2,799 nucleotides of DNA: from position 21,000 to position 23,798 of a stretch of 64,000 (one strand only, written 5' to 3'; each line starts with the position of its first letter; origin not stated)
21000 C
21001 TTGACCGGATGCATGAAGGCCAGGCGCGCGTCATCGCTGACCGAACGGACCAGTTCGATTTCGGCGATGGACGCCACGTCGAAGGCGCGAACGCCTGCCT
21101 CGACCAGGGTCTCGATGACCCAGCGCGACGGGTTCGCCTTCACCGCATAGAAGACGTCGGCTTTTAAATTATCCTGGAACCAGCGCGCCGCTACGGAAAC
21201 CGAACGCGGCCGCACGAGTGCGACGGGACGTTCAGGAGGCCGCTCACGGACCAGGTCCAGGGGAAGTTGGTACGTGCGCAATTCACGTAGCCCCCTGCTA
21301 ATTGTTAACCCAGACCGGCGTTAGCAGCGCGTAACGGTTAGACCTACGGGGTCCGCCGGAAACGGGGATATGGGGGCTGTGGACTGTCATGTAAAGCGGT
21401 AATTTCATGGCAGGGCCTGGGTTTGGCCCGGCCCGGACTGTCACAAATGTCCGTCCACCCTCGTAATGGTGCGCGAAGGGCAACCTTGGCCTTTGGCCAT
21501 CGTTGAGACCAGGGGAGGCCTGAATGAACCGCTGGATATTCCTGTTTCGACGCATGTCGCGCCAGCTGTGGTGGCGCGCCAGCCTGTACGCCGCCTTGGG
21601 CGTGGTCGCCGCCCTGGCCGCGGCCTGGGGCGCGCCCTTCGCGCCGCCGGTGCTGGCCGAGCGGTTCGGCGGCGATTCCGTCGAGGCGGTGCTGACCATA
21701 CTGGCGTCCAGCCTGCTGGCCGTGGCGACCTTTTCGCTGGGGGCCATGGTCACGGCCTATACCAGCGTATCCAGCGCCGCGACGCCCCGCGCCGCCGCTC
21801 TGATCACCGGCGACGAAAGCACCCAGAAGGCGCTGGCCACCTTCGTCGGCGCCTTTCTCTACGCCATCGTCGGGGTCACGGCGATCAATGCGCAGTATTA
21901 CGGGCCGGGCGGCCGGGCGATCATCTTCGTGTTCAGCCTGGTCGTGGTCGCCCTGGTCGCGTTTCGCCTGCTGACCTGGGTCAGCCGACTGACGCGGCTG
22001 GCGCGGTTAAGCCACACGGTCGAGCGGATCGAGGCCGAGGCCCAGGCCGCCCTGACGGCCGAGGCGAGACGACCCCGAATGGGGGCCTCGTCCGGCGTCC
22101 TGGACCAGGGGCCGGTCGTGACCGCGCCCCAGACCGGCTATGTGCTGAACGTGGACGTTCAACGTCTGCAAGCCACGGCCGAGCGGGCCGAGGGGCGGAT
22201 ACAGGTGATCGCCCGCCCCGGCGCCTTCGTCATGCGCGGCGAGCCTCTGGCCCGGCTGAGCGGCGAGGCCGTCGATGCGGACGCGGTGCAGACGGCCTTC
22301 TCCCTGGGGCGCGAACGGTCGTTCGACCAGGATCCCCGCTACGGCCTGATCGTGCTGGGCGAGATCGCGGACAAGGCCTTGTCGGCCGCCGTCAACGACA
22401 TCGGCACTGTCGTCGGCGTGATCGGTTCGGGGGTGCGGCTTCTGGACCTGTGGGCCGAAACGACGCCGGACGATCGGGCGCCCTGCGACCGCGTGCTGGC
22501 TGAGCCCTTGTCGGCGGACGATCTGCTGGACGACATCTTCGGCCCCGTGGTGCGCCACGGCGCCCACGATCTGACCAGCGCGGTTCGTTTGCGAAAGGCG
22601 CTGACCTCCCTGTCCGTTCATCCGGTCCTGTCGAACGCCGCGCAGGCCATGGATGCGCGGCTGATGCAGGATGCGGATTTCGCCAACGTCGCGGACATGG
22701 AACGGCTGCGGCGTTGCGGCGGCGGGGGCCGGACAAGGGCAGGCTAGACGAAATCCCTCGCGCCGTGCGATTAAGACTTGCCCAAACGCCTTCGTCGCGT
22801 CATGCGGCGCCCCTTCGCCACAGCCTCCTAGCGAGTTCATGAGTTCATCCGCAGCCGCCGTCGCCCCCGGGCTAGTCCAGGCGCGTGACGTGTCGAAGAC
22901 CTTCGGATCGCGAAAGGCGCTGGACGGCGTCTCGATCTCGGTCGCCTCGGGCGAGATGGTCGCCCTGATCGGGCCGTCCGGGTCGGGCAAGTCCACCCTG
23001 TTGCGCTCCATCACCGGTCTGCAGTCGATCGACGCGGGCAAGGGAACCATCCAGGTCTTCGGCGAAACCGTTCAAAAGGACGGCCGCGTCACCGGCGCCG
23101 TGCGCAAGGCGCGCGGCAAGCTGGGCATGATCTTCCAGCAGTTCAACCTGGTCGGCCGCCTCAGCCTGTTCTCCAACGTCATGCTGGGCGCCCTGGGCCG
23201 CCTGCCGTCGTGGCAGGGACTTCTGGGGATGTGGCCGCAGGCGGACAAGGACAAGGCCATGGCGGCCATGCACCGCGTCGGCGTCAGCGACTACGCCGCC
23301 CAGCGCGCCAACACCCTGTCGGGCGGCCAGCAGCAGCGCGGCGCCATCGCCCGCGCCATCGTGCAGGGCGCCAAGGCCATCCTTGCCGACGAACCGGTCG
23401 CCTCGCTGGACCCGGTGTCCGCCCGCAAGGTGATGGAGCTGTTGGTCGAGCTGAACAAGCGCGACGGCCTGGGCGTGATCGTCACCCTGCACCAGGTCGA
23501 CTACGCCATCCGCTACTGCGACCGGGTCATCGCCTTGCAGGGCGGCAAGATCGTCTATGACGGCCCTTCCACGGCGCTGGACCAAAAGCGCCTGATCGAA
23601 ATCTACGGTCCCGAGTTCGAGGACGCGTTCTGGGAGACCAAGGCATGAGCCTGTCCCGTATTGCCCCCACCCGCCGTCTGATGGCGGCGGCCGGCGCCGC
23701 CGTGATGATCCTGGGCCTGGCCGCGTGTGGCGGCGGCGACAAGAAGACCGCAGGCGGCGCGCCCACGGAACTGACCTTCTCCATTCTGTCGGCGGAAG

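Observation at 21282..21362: Riboswitch-like H-type pseudoknot over the RBS of the ornithine decarboxylase gene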

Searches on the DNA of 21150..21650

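Call 4: search_rna_families(source=window, start=21150, end=21650, threshold=evalue, max_evalue=10, show_alignments=5)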
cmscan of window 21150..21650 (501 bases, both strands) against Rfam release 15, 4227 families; matches with E-value up to 10: 0.
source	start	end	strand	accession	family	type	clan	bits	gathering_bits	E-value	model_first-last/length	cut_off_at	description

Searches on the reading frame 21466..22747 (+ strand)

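Call 7: search_protein_families(library=pfam, proteins=[window:21524-22747:+, window:21466-22503:+])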
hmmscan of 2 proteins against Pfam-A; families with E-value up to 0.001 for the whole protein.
window:21524-22747:+ (407 aa): 1 family
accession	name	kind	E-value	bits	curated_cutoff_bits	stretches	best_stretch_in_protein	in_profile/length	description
PF10011.15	DUF2254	-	2e-85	287.2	28.8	1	13-361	2-367/368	Predicted membrane protein (DUF2254)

window:21466-22503:+ (345 aa): 0 families

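Call 76: search_protein_families(library=ncbifam, proteins=[window:21524-22747:+])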
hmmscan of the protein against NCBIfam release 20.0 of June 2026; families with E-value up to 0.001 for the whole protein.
window:21524-22747:+ (407 aa): 0 families

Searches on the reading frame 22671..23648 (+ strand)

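Call 78: search_protein_families(library=pfam, proteins=[window:22671-23648:+])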
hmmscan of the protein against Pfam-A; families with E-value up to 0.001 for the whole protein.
window:22671-23648:+ (325 aa): 4 families
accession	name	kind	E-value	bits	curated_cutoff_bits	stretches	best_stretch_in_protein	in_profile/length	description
PF00005.33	ABC_tran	-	7e-32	111.3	25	1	84-244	1-137/137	ABC transporter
PF13304.12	AAA_21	-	7.1e-09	36.6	27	1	97-135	2-26/304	AAA domain, putative AbiEii toxin, Type IV TA system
PF13555.12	AAA_29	-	7e-05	22.9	27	1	85-112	13-40/61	P-loop containing region of AAA domain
PF02463.25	SMC_N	-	0.00074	19.4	40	0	93-115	23-45/220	RecF/RecN/SMC N terminal domain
